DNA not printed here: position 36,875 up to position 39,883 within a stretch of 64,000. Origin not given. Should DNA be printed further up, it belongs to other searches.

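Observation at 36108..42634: Orphan pilin-like operon built around a 902-aa pilin-like protein that ends in a Hint domain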

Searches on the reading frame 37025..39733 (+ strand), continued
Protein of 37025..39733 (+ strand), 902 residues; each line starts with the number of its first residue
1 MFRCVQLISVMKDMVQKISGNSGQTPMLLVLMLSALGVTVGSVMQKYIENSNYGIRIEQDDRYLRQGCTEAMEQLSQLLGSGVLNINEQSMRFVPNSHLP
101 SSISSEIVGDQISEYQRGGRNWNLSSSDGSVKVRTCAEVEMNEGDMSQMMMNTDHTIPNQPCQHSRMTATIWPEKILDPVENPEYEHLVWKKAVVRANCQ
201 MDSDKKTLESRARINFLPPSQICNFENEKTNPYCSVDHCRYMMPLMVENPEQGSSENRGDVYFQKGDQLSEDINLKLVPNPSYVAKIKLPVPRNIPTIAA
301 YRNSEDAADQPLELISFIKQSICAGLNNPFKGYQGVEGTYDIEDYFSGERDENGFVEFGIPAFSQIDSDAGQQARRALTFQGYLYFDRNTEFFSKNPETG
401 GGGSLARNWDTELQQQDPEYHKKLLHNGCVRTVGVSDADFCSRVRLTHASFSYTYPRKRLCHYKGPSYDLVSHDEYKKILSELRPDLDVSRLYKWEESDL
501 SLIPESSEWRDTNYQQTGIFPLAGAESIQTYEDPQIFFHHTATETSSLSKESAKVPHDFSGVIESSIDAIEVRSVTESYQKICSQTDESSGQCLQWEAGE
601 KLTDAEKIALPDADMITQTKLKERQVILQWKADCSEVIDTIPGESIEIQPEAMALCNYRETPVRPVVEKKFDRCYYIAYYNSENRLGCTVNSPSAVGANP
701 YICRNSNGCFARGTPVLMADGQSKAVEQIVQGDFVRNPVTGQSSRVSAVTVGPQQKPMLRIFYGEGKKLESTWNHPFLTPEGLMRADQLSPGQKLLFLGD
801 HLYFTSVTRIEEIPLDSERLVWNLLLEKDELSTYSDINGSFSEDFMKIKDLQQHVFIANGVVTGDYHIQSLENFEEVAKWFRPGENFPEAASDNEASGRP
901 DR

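Call 38: find_encoding_contigs(protein=P0160, flank=10000, max_places=2)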
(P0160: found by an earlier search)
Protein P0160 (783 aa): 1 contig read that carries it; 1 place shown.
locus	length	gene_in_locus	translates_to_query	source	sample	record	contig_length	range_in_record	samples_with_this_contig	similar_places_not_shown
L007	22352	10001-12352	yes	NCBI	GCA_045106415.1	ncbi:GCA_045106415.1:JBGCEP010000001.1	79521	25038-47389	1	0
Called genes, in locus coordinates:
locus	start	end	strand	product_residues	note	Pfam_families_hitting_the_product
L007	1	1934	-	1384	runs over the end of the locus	PF13116:YhdP (faint), PF04357:TamB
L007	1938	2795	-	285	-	PF13191:AAA_16 (faint), PF13401:AAA_22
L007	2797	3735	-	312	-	PF13428:TPR_14 (faint), PF12895:ANAPC3 (faint), PF14559:TPR_19 (weak)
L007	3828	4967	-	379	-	PF08245:Mur_ligase_M (faint)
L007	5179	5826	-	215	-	PF13358:DDE_3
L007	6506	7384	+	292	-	PF06999:Suc_Fer-like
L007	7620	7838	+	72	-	-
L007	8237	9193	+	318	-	-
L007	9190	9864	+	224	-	PF02230:Abhydrolase_2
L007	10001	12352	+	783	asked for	PF07591:PT-HINT (weak)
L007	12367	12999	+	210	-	-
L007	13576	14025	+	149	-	-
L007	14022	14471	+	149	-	-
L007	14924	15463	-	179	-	PF10097:DUF2335 (weak)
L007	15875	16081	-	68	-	PF01402:RHH_1 (weak)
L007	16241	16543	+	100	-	PF13443:HTH_26 (weak)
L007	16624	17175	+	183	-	PF23657:DUF7151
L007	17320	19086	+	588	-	PF00037:Fer4 (faint), PF13237:Fer4_10 (faint), PF14691:Fer4_20, PF07992:Pyr_redox_2, PF13738:Pyr_redox_3, PF12838:Fer4_7, PF13183:Fer4_8 (weak), PF13187:Fer4_9 (weak), +2 more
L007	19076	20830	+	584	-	PF01558:POR, PF01855:POR_N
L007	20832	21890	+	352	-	PF02775:TPP_enzyme_C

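Call 39: find_encoding_contigs(protein=P0019, flank=10000, max_places=2)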
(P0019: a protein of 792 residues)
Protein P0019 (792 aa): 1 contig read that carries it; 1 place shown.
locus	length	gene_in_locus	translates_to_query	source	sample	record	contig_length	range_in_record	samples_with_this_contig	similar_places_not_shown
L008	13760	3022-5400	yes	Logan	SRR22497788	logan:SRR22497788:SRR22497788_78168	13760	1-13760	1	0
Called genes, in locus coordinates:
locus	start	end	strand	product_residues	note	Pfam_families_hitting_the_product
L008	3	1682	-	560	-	?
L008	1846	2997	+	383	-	PF07963:N_methyl (weak)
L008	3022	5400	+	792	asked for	PF07591:PT-HINT (weak)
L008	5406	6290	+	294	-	PF07963:N_methyl (weak)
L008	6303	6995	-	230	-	PF00753:Lactamase_B, PF23023:Anti-Pycsar_Apyc1, PF12706:Lactamase_B_2 (weak)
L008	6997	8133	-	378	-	-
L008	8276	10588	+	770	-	PF00989:PAS (faint), PF08448:PAS_4 (faint), PF13426:PAS_9, PF08447:PAS_3, PF00512:HisKA, PF02518:HATPase_c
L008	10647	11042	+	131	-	PF01253:SUI1 (weak)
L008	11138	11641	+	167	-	-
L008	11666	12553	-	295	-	PF13354:Beta-lactamase2 (faint), PF02113:Peptidase_S13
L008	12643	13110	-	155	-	PF01661:Macro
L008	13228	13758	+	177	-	?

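Call 63: predict_structure(alignment_id=A4)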
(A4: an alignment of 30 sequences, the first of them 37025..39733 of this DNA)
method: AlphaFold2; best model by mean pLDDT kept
length: 902 residues; sequences in the alignment: 30
mean_pLDDT: 74.1   pTM: 0.58
mean pLDDT of the five models: 74.1, 74.1, 71.7, 71.2, 70.8
residues with pLDDT >= 90: 139; 70-90: 466; 50-70: 160; < 50: 137
segments of 3 or more residues with pLDDT < 50: 1-7, 11-42, 115-118, 145-161, 251-256, 303-309, 365-374, 391-402, 544-551, 695-699, 705-707, 888-902
pLDDT, mean of each block of 10 residues (from residue 1): 46 44 40 42 57 71 85 87 86 89 83 56 89 73 48 42 71 86 60 90 82 76 69 75 76 53 67 77 77 65 45 71 86 85 78 75 52 62 81 42 74 88 90 83 86 88 88 89 87 79 66 88 75 72 48 65 88 87 87 85 78 75 89 88 80 68 68 84 86 52 58 91 87 87 80 75 91 90 91 91 93 75 81 53 73 92 88 71 57 37 28
secondary structure, 60 per line:
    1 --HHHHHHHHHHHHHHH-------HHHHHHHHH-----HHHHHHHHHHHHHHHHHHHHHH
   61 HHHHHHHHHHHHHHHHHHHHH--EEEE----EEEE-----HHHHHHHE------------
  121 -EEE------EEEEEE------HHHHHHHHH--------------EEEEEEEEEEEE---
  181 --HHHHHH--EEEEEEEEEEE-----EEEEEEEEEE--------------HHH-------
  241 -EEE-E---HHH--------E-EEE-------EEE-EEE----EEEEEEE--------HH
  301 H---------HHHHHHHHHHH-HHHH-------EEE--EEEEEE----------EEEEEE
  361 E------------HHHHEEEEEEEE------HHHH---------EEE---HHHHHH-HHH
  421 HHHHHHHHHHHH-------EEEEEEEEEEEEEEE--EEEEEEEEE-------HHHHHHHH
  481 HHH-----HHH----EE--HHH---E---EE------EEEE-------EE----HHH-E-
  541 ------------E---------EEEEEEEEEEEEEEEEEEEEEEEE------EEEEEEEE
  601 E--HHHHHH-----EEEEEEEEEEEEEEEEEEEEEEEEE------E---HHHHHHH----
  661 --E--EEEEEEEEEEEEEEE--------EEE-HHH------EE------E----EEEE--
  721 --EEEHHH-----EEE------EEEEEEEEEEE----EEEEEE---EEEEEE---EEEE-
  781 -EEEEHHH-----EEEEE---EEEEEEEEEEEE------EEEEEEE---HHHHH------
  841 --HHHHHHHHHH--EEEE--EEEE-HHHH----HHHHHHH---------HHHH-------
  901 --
elements in order (helices of 4 or more, strands of 3 or more residues): H3-17 H25-33 H39-81 E84-87 E92-95 H101-107 E122-124 E131-136 H143-151 E166-177 H183-188 E191-201 E207-216 E242-244 E263-265 E273-275 E277-279 E284-290 H311-321 H323-326 E334-336 E339-344 E355-361 H374-377 E378-385 H392-395 E405-407 H411-416 H418-432 E440-454 E457-465 H473-483 E518-521 E563-586 E593-601 H604-609 E615-639 H650-656 E666-680 E689-691 E715-718 E723-725 E734-736 E743-753 E758-763 E767-772 E776-779 E782-785 E794-798 E802-813 E820-826 H830-834 H843-852 E855-858 E861-864 H866-869 H874-880 H890-893

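Call 66: list_cluster_members(proteins=[P0148, P0057, P0092, P0023, P0026, P0036, P0043, P0032, P0015, P0046])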
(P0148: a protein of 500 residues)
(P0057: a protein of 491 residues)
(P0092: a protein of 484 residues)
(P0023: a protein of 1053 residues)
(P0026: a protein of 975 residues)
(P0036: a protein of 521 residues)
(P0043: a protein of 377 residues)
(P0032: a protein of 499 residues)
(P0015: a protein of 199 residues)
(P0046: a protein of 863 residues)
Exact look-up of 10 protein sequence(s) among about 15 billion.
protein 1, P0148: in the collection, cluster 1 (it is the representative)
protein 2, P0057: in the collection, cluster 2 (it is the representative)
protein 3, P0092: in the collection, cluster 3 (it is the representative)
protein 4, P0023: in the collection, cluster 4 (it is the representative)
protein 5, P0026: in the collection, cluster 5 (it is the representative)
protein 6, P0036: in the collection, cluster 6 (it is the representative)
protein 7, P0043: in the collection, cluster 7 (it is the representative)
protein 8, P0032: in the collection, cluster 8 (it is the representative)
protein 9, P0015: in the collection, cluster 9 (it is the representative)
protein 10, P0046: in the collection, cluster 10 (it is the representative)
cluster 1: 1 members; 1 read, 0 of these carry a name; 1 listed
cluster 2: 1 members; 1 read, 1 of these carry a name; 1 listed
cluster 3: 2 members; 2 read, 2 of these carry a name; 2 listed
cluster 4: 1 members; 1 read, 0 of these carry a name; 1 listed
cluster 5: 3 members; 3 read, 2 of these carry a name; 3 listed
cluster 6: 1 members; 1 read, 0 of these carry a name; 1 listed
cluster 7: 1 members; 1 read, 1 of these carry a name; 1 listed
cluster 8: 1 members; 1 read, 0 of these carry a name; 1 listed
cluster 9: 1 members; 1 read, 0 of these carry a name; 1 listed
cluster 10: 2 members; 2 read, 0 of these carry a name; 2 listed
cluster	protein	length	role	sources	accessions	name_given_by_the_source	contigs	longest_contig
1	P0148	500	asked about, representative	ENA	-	-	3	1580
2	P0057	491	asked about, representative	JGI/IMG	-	hypothetical protein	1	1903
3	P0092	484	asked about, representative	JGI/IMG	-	hypothetical protein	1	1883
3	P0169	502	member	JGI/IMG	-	hypothetical protein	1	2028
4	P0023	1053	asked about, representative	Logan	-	-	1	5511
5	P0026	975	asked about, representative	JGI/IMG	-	hypothetical protein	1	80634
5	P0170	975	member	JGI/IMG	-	hypothetical protein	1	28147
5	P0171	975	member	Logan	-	-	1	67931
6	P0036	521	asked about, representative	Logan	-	-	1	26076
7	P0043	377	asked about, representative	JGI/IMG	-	hypothetical protein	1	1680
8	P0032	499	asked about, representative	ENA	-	-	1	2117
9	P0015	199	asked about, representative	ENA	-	-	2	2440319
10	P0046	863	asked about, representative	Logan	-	-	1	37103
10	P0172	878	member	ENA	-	-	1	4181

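Call 67: fold_search(model_id=the predicted structure, library=pdb)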
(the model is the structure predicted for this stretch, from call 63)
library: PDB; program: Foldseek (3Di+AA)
matches with E <= 10: 430; with E <= 0.001: 58
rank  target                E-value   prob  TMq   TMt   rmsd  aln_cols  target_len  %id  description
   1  6y75_A                5.7e-09  1.00  0.14  0.77   2.8       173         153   20  BIL2 domain from T.thermophila BUBL1 locus (C1A-N143A) (released 2021-02-03)
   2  6y75_B                7.1e-09  1.00  0.14  0.78   2.8       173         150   20  BIL2 domain from T.thermophila BUBL1 locus (C1A-N143A) (released 2021-02-03)
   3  6tmm_BBB              8.8e-09  1.00  0.14  0.76   2.9       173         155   20  BIL2 domain from T.thermophila BUBL1 locus (C1A-N143A) (released 2020-12-16)
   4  4o1r                  3.2e-08  1.00  0.14  0.77   3.9       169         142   21  Crystal structure of NpuDnaB intein (released 2014-03-19)
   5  6rpq                  3.4e-08  1.00  0.14  0.47   9.1       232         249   16  Crystal structure of PhoCDC21-1 intein (released 2019-08-14)
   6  6qaz                  3.6e-08  1.00  0.13  0.87   2.2       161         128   21  Crystal structure of gp41-1 intein (released 2019-11-13)
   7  6tmm_AAA              3.6e-08  1.00  0.14  0.74   3.2       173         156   20  BIL2 domain from T.thermophila BUBL1 locus (C1A-N143A) (released 2020-12-16)
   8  6riz                  5.2e-08  1.00  0.13  0.86   2.4       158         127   22  Crystal structure of gp41-1 intein (C1A, F65W, D107C) (released 2020-04-29)
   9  6frh_B                7.1e-08  1.00  0.14  0.77   3.6       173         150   17  Crystal structure of Ssp DnaB Mini-Intein variant M86 (released 2019-01-30)
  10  2lwy_MODEL_1_A        8.9e-08  1.00  0.14  0.82   3.5       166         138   24  Solution Structure of Bacterial Intein-Like domain from Clostridium thermocellum (released 2013-05-08)
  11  1mi8                  9.3e-08  1.00  0.14  0.79   2.7       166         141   19  2.0 Angstrom crystal structure of a DnaB intein from Synechocystis sp. PCC 6803 (released 2003-08-19)
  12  6frh_A                1.5e-07  1.00  0.14  0.71   3.4       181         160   17  Crystal structure of Ssp DnaB Mini-Intein variant M86 (released 2019-01-30)
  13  6frg                  2.2e-07  1.00  0.13  0.70   3.2       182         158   17  Crystal structure of G-1F mutant of Ssp DnaB Mini-Intein variant M86 (released 2019-01-30)
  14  6fre                  2.5e-07  1.00  0.14  0.75   2.7       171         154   16  Crystal structure of G-1F/H73A mutant of Ssp DnaB Mini-Intein variant M86 (released 2019-01-30)
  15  2in8                  4.5e-07  1.00  0.14  0.80   2.6       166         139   19  crystal structure of Mtu recA intein, splicing domain (released 2007-05-01)
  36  1at0                  8.6e-06  1.00  0.14  0.78   2.5       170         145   15  17-kDA fragment of hedgehog C-terminal autoprocessing domain (released 1997-11-12)
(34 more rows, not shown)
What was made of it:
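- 39149..39619 (+): ORF2 residues 709-865: BIL-type Hint domain. It has Cys709 (position 1), Thr772-x-x-His775 (block B), His854, and the terminal motif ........865 in place of the intein motif '...VHN'. Foldseek: Tetrahymena BIL2 6y75 E 5.7e-9 (TM 0.77), gp41-1 intein TM 0.87, Clostridium thermocellum BIL 2lwy TM 0.82, Hedgehog 1at0 TM 0.78 (call 67).
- On Hint superfamily: Foldseek returned 58 PDB matches at E <= 0.001; all 50 listed are Hint domains, with TM 0.7-0.87 for the best ones (call 67).
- On Hedgehog-type autoprocessing (Hog): The match to 1at0 has TM 0.78 (call 67).
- Closest known: Hedgehog C-terminal autoprocessing. Same: The structural match has TM 0.78 (call 67).
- Checked: The AlphaFold model matches BIL, intein and Hedgehog Hint structures (E 5.7e-9, TM 0.77-0.87; call 67).
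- Inteins are among the structural matches (call 67).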

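Call 73: find_encoding_contigs(protein=P0026, flank=10000, max_places=2)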
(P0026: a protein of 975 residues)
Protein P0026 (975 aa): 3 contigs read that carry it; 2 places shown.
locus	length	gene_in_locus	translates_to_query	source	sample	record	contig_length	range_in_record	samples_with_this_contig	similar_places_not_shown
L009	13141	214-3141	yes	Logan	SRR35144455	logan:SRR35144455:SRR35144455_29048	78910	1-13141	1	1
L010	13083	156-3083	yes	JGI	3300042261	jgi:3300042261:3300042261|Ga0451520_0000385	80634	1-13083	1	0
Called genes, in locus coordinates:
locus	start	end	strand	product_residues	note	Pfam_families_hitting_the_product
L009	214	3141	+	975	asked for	PF13403:Hint_2 (faint), PF14623:Vint (weak)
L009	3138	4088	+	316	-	-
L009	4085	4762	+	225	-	PF07963:N_methyl (weak)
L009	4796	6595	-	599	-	PF08497:Radical_SAM_N, PF11842:DUF3362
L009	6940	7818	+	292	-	-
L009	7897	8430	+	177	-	-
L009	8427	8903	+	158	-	-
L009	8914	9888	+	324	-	PF13517:FG-GAP_3 (faint)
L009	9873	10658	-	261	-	PF07264:EI24 (faint)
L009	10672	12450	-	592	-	-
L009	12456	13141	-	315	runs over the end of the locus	-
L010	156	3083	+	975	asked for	PF13403:Hint_2 (faint), PF14623:Vint (weak)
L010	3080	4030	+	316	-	-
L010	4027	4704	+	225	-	PF07963:N_methyl (weak)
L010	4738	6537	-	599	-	PF08497:Radical_SAM_N, PF11842:DUF3362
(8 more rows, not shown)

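Call 74: find_encoding_contigs(protein=P0036, flank=10000, max_places=2)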
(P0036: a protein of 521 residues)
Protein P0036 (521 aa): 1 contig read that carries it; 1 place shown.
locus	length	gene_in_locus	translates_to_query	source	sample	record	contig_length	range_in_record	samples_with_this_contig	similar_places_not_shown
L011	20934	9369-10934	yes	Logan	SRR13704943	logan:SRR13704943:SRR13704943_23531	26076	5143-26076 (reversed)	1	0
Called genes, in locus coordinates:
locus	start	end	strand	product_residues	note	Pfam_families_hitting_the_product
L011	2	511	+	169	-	?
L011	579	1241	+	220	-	PF00849:PseudoU_synth_2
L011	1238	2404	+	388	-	PF17785:PUA_3, PF10672:Methyltrans_SAM, PF06325:PrmA, PF02475:TRM5-TYW2_MTfase, PF01728:FtsJ, PF05175:MTS, PF13649:Methyltransf_25, PF13847:Methyltransf_31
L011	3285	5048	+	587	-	-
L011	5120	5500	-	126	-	-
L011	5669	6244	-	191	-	-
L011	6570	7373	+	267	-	PF07963:N_methyl (weak)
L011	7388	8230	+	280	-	-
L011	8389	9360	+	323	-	-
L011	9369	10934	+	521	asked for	-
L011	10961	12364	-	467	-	PF01073:3Beta_HSD (weak), PF01370:Epimerase, PF05368:NmrA (weak), PF13460:NAD_binding_10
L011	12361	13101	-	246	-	-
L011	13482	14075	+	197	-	PF13432:TPR_16 (weak)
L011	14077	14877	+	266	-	PF01618:MotA_ExbB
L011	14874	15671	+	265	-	PF13677:MotB_plug, PF00691:OmpA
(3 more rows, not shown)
